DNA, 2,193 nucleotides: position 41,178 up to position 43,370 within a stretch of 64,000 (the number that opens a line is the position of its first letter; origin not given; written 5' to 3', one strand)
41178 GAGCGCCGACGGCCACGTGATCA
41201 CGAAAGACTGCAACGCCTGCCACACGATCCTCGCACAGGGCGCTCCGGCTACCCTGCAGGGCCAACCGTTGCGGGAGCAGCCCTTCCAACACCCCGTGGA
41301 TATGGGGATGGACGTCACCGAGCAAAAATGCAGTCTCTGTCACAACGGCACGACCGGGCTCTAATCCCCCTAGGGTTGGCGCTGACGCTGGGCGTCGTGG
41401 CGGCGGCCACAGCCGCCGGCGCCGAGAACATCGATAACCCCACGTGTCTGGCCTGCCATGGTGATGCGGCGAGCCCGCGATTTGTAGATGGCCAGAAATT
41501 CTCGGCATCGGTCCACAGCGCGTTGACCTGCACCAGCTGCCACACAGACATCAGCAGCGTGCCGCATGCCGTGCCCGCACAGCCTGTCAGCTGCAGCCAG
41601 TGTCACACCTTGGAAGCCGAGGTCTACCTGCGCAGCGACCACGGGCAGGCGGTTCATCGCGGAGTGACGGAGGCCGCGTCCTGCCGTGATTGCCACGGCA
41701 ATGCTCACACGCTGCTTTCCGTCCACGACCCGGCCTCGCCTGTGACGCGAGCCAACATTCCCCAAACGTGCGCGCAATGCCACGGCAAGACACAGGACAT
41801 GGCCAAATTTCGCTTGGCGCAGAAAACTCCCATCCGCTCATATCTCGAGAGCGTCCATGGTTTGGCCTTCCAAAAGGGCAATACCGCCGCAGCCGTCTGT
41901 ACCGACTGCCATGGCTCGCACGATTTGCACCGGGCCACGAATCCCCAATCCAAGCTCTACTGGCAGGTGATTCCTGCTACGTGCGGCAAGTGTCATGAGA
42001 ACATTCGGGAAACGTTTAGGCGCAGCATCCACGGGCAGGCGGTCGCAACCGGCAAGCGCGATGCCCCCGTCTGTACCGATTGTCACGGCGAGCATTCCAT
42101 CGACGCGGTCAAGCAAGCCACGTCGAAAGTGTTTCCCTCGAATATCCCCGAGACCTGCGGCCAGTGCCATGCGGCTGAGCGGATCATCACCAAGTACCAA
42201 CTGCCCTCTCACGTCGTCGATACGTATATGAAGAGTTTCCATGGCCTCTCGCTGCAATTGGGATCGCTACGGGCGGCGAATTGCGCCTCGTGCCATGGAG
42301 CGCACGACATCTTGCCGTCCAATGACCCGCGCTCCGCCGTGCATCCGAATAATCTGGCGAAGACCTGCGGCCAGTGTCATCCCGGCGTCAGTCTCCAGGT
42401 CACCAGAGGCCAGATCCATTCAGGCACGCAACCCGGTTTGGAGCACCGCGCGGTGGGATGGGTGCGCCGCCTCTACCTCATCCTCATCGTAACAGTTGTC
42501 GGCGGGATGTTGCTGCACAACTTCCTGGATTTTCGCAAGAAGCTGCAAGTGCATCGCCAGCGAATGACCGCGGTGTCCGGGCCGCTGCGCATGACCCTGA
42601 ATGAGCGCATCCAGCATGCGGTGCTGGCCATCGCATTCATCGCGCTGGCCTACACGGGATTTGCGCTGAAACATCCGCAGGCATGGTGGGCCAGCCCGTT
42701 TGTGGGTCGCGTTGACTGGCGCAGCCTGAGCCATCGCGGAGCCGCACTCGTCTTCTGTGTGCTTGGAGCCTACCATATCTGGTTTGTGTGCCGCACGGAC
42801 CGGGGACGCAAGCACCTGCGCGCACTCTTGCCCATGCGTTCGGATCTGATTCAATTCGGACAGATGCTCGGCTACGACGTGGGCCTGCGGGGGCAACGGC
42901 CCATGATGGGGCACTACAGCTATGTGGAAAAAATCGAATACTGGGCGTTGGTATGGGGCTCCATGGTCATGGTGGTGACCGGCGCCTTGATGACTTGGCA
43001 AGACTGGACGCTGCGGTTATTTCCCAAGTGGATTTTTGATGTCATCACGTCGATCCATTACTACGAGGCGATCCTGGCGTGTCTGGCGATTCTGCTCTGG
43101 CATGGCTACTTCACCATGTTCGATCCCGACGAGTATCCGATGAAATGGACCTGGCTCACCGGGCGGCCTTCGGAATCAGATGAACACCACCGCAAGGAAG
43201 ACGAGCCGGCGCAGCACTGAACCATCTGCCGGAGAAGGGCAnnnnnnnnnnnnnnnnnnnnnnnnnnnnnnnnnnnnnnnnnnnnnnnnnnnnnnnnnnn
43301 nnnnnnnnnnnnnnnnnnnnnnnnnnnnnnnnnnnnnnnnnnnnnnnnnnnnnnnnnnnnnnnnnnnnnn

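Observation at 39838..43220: Adjacent ImcH-like and CbcL-like inner-membrane cytochromes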

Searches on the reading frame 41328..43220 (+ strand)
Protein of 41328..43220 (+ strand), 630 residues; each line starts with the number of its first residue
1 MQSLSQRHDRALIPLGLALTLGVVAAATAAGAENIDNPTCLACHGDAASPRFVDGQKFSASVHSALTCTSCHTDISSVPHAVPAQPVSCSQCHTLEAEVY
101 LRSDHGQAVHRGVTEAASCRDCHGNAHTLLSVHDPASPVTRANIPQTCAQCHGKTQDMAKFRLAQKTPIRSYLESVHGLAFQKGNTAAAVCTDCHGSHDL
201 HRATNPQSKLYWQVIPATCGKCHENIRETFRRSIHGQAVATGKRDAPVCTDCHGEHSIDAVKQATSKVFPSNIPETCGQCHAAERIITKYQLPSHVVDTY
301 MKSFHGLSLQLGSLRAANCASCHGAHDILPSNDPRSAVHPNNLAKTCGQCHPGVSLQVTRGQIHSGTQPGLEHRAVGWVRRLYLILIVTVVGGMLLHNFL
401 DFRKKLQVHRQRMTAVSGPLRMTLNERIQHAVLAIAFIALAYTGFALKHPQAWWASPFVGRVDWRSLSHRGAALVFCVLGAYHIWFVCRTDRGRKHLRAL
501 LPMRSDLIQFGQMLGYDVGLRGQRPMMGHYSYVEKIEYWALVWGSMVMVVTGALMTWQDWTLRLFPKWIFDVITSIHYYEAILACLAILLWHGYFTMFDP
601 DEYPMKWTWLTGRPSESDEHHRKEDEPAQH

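Call 4: search_protein_families(library=pfam, proteins=[window:41328-43220:+], max_evalue=0.01)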
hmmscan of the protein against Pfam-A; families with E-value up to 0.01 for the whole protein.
window:41328-43220:+ (630 aa): 8 families
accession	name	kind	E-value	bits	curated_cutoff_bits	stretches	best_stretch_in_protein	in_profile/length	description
PF14522.11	Cytochrome_C7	-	3.5e-15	56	24.8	2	57-123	2-66/67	Cytochrome c7 and related cytochrome c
PF14537.11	Cytochrom_c3_2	-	2.7e-14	53.8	25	4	189-281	7-78/79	Cytochrome c3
PF01292.26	Ni_hydr_CYTB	-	7.4e-13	49.1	30.1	1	422-597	2-163/179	Prokaryotic cytochrome b561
PF09699.15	Paired_CXXCH_1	-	1.1e-11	44.6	20.6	2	243-284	8-39/41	Doubled CXXCH motif (Paired_CXXCH_1)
PF00684.25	DnaJ_CXXCXGXG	-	1.6e-10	41.5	32.7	1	235-288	5-55/65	DnaJ central domain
PF02085.21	Cytochrom_CIII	-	8.6e-08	32.9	22.9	1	57-152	22-101/101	Class III cytochrome C family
PF22678.1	Cytochrom_c_NrfB-like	-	9.2e-05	23.3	27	0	148-224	1-66/89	Cytochrome c-type protein NrfB-like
PF14358.11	DUF4405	-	0.00051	20.9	26.7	1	430-486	3-64/66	Domain of unknown function (DUF4405)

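Call 5: search_protein_families(library=ncbifam, proteins=[window:41328-43220:+], max_evalue=0.01)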
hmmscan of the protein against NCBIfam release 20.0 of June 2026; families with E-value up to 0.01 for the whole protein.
window:41328-43220:+ (630 aa): 8 families
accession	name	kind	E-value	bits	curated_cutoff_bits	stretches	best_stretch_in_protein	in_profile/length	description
TIGR01583.1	formate-DH-gamm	equivalog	8.5e-13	48.7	115.85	1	421-598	4-171/204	formate dehydrogenase subunit gamma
NF008659.0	PRK11659.1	equivalog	2.9e-09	36.9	184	0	37-77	46-87/188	cytochrome c nitrite reductase pentaheme subunit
TIGR03146.1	cyt_nit_nrfB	equivalog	5.1e-08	33.3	166.6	0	88-126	13-50/145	cytochrome c nitrite reductase pentaheme subunit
TIGR03153.1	cytochr_NrfH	equivalog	5.6e-07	29.7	134.2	0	30-75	21-136/138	cytochrome c nitrite reductase small subunit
TIGR04257.1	nanowire_3heme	domain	8.6e-07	29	40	0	315-353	22-60/75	c(7)-type cytochrome triheme domain-containing protein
NF041198.1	UshA_like_PCGU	equivalog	3.9e-06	25.7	275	0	190-225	474-510/519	UshA-like (seleno)protein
NF007558.0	PRK10179.1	equivalog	0.00044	20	339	1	420-595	8-172/217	formate dehydrogenase-N subunit gamma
NF007924.0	PRK10639.1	equivalog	0.0043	16.8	341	0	420-597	8-172/211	formate dehydrogenase cytochrome b556 subunit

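Call 22: search_solved_structures(query=window:41328-43220:+, max_evalue=0.01)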
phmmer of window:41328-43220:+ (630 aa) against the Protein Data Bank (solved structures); distinct sequences matched with E-value up to 0.01: 2.
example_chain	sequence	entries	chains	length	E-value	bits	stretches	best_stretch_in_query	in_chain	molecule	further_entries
28pb_A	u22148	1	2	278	0.00086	21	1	39-154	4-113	Cytochrome c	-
8rv0_Y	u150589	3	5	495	0.0079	17.8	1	184-240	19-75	Octaheme cytochrome c nitrite reductase | Octaheme nitrite c cytochrome c reductase | Octaheme nitrite reductase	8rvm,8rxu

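Call 23: find_homologous_proteins(query=window:41328-43220:+)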
Query window:41328-43220:+ (630 aa): 7296 proteins with E <= 0.001 among 8000 candidates; the best 120 are listed.
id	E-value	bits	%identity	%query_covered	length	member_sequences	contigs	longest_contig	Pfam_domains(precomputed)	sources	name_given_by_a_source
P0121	0.0e+0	1461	100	97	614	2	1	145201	PF09699.16,PF14537.12,PF01292.27,PF02085.22,PF00684.26,PF14522.12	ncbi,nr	ncbi:MAG: cytochrome b/b6 domain-containing protein [Candidatus Omnitrophica bacterium]|nr:cytochrom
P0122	0.0e+0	1080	72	97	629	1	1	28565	PF09699.16,PF14537.12,PF01292.27,PF02085.22,PF14522.12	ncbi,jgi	jgi:formate dehydrogenase gamma subunit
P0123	0.0e+0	1079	72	97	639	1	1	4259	PF09699.16,PF14537.12,PF01292.27,PF02085.22,PF14522.12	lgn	-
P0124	0.0e+0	1039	71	95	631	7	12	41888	PF09699.16,PF14537.12,PF01292.27,PF02085.22,PF14522.12,PF22113.2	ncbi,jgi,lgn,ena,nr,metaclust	ncbi:MAG TPA: hypothetical protein DDX89_00725 [Candidatus Omnitrophica bacterium]|nr:hypothetical p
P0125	0.0e+0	1028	70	94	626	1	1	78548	PF09699.16,PF14537.12,PF01292.27,PF14522.12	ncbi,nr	ncbi:MAG: cytochrome b/b6 domain-containing protein [Candidatus Omnitrophica bacterium]|nr:cytochrom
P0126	0.0e+0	1025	69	96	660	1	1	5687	PF09699.16,PF14537.12,PF01292.27,PF00684.26,PF14522.12,PF22113.2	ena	-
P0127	0.0e+0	1025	69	96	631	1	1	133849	PF09699.16,PF14537.12,PF01292.27,PF02085.22,PF14522.12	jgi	-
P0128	0.0e+0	1024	69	94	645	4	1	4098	PF09699.16,PF14537.12,PF01292.27,PF02085.22,PF00684.26,PF14522.12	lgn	-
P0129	0.0e+0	1020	69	94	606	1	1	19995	PF09699.16,PF14537.12,PF01292.27,PF02085.22,PF00684.26,PF14522.12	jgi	jgi:cytochrome b subunit of formate dehydrogenase/DnaJ-class molecular chaperone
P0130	0.0e+0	1020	67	98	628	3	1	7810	PF09699.16,PF14537.12,PF01292.27,PF02085.22,PF14522.12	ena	-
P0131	0.0e+0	1020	69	97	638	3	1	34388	PF14358.12,PF09699.16,PF14537.12,PF01292.27,PF02085.22,PF00684.26,PF14522.12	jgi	-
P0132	0.0e+0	1016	69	97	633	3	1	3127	PF09699.16,PF14537.12,PF01292.27,PF02085.22,PF14522.12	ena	-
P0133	0.0e+0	1014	68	97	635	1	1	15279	PF09699.16,PF14537.12,PF01292.27,PF14522.12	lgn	-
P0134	2.9e-296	1002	69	94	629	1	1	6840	PF09699.16,PF14537.12,PF01292.27,PF00684.26,PF14522.12,PF22113.2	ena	-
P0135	9.5e-295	997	67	97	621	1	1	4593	PF09699.16,PF14537.12,PF01292.27,PF00684.26,PF14522.12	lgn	-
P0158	1.9e-251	854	57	97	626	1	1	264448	PF09699.16,PF14537.12,PF01292.27,PF00684.26,PF14522.12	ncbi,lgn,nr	ncbi:MAG: cytochrome b/b6 domain-containing protein [Lentisphaerae bacterium]|nr:cytochrome b/b6 dom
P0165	1.8e-244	831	57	97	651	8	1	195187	PF09699.16,PF14537.12,PF01292.27,PF00684.26,PF14522.12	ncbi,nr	ncbi:cytochrome b/b6 domain-containing protein [Pontiellaceae bacterium B1224]|nr:cytochrome b/b6 do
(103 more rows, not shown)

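Call 70: predict_structure(alignment_id=A2)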
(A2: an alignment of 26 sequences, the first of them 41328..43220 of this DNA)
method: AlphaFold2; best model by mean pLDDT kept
length: 630 residues; sequences in the alignment: 26
mean_pLDDT: 69.2   pTM: 0.48
mean pLDDT of the five models: 69.2, 69.2, 66.5, 55.7, 54.0
residues with pLDDT >= 90: 5; 70-90: 357; 50-70: 157; < 50: 111
segments of 3 or more residues with pLDDT < 50: 1-32, 283-292, 364-370, 413-423, 449-460, 595-610, 612-630
pLDDT, mean of each block of 10 residues (from residue 1): 27 36 39 73 86 88 86 82 78 86 86 79 85 88 87 70 61 84 86 86 85 88 84 84 79 70 67 61 48 51 60 57 67 74 72 65 45 73 82 69 58 44 49 60 55 47 59 73 82 80 82 79 73 75 80 79 75 84 73 49 41 46 40
secondary structure, 60 per line:
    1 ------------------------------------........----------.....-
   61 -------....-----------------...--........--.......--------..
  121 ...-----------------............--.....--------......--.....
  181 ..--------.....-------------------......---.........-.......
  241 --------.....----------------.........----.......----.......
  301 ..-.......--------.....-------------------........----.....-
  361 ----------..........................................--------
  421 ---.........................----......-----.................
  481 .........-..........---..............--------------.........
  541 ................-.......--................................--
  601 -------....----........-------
elements in order: H37-44 H55-59 H68-71 H94-101 H104-110 H119-123 H141-152 H155-159 H168-173 H176-182 H191-195 H215-220 H224-232 H234-240 H249-253 H270-278 H283-289 H294-302 H304-310 H319-323 H343-350 H355-359 H371-412 H424-448 H453-458 H464-489 H491-500 H504-517 H532-556 H558-564 H567-598 H608-611 H616-623

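Call 74: fold_search(model_id=the predicted structure, library=pdb)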
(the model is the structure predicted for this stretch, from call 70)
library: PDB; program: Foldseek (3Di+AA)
matches with E <= 10: 10; with E <= 0.001: 0
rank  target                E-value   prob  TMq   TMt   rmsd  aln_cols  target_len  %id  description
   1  1kqf_C                1.1e-02  1.00  0.23  0.56   6.1       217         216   16  FORMATE DEHYDROGENASE N FROM E. COLI (released 2002-03-15)
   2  4gd3_A                1.7e+00  0.72  0.17  0.47  11.6       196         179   12  Structure of E. coli hydrogenase-1 in complex with cytochrome b (released 2013-01-02)
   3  6hwh_W                3.2e+00  0.15  0.14  0.31  14.9       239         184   12  Structure of a functional obligate respiratory supercomplex from Mycobacterium smegmatis (released 2018-11-07)
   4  4ikx                  4.1e+00  0.04  0.09  0.11  23.2       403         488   11  Crystal structure of peptide transporter POT (E310Q mutant) (released 2013-07-10)
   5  8wpl_C                4.5e+00  0.03  0.11  0.10  23.2       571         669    8  Cryo-EM structure of the human TRPC1/C4 heteromer (released 2024-10-16)
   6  7upp_B                6.8e+00  0.02  0.09  0.12  20.2       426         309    9  Crystal structure of designed heterotrimeric assembly DHT03_2arm_A21/B21/C long (released 2022-12-14)
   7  9c3f                  8.5e+00  0.02  0.09  0.11  27.8       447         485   12  Cryo-EM structure of E. coli AmpG (released 2024-12-18)
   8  7usy_A                8.8e+00  0.01  0.08  0.08  33.4       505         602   12  Structure of C. elegans TMC-1 complex with ARRD-6 (released 2022-10-19)
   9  2vr0_E                9.2e+00  0.02  0.08  0.09  19.1       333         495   13  Crystal structure of cytochrome c nitrite reductase NrfHA complex bound to the HQNO inhibitor (released 2008-06-03)
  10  9g3z_J                9.6e+00  0.02  0.10  0.09  23.9       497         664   11  Structure of the Open gamma-Tubulin Ring Complex from Pig Brain (released 2024-10-02)

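Call 98: find_encoding_contigs(protein=P0165, flank=8000, max_places=1)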
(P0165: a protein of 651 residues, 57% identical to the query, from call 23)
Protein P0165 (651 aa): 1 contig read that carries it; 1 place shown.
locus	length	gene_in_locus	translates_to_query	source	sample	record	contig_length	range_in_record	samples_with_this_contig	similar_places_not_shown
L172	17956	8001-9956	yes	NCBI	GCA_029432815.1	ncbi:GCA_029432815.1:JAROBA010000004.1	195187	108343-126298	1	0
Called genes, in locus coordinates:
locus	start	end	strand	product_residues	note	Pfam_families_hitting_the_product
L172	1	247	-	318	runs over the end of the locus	PF02085:Cytochrom_CIII (faint), PF14522:Cytochrome_C7 (weak), PF14537:Cytochrom_c3_2 (faint), PF22113:Mtrc-MtrF_II-IV_dom (weak)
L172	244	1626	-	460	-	-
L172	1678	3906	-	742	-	PF22113:Mtrc-MtrF_II-IV_dom (faint), PF14522:Cytochrome_C7 (faint), PF14537:Cytochrom_c3_2 (faint), PF18884:TSP3_bac (faint)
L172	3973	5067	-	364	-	PF05201:GlutR_N, PF01488:Shikimate_DH, PF03807:F420_oxidored (weak)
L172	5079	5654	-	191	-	PF22113:Mtrc-MtrF_II-IV_dom (weak), PF09699:Paired_CXXCH_1 (faint), PF13435:Cytochrome_C554, PF14522:Cytochrome_C7 (weak)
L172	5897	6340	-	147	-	PF02082:Rrf2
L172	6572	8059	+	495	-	PF03264:Cytochrom_NNT, PF14522:Cytochrome_C7 (faint)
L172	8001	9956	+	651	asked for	PF00684:DnaJ_CXXCXGXG (faint), PF09699:Paired_CXXCH_1 (faint), PF14522:Cytochrome_C7 (faint), PF14537:Cytochrom_c3_2 (faint), PF01292:Ni_hydr_CYTB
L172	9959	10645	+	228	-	-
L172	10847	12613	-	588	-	PF01578:Cytochrom_C_asm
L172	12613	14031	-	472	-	PF05140:ResB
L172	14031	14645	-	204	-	-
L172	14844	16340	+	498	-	PF13241:NAD_binding_7, PF05201:GlutR_N, PF01488:Shikimate_DH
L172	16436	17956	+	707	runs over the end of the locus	PF01379:Porphobil_deam, PF00590:TP_methylase, PF02602:HEM4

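Call 99: find_encoding_contigs(protein=P0158, flank=8000, max_places=1)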
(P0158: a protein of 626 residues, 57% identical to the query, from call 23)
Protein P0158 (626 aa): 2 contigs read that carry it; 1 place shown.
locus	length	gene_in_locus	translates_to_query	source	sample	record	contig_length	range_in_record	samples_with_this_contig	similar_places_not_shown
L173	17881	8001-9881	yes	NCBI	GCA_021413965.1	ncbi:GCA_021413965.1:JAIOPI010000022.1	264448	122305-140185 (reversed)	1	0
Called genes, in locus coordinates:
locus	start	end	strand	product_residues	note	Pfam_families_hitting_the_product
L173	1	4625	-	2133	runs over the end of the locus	PF22842:Pel9A-like_beta_helix, PF05048:NosD (faint), PF03160:Calx-beta, PF13229:Beta_helix, PF00801:PKD (weak), PF13229:Beta_helix (weak)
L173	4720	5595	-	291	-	-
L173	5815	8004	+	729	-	PF09699:Paired_CXXCH_1 (faint), PF14522:Cytochrome_C7 (faint), PF14537:Cytochrom_c3_2 (faint), PF02085:Cytochrom_CIII (weak), PF01292:Ni_hydr_CYTB (faint)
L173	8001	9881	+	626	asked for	PF00684:DnaJ_CXXCXGXG (faint), PF09699:Paired_CXXCH_1 (faint), PF14522:Cytochrome_C7 (faint), PF14537:Cytochrom_c3_2 (faint), PF01292:Ni_hydr_CYTB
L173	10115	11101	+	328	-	PF08240:ADH_N, PF00107:ADH_zinc_N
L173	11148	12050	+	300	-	PF01073:3Beta_HSD, PF01370:Epimerase, PF02719:Polysacc_synt_2 (weak), PF07993:NAD_binding_4 (faint), PF13460:NAD_binding_10, PF16363:GDP_Man_Dehyd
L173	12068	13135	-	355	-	PF00701:DHDPS (weak)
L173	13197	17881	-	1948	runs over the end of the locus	PF16655:PhoD_N (faint), PF16656:Pur_ac_phosph_N (faint), PF03160:Calx-beta, PF05048:NosD, PF13229:Beta_helix, PF08480:Disaggr_assoc (weak)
